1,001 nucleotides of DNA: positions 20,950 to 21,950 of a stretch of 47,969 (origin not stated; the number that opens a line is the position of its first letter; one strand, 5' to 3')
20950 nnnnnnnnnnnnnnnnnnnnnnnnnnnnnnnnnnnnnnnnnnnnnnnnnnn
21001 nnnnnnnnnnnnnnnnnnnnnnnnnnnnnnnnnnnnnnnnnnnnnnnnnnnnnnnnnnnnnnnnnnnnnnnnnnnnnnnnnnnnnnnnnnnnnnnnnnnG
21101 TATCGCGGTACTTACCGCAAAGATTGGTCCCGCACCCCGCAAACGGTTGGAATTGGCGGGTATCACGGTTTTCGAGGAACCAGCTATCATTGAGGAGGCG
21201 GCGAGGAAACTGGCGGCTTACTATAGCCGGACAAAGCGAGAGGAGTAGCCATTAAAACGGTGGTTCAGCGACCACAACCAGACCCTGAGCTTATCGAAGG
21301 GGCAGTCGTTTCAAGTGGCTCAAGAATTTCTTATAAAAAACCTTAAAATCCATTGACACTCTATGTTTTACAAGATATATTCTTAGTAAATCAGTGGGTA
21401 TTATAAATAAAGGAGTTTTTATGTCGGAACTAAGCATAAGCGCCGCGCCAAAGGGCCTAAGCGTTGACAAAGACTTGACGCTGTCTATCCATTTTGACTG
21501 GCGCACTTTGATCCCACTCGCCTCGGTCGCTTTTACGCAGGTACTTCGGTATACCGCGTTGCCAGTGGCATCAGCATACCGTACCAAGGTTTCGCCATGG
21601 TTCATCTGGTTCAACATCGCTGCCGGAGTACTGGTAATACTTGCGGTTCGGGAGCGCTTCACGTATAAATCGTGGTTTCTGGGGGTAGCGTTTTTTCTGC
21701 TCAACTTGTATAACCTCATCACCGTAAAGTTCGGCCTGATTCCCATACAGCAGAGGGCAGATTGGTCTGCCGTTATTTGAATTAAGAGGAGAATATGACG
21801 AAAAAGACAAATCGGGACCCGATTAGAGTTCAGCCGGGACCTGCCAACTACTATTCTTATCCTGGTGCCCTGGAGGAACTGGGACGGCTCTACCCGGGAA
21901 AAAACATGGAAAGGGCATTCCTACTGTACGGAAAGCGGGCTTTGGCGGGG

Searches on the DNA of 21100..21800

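Call 61: search_rna_families(source=window, start=21100, end=21800, threshold=evalue, max_evalue=1)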
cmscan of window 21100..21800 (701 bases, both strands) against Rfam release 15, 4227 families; matches with E-value up to 1: 0.
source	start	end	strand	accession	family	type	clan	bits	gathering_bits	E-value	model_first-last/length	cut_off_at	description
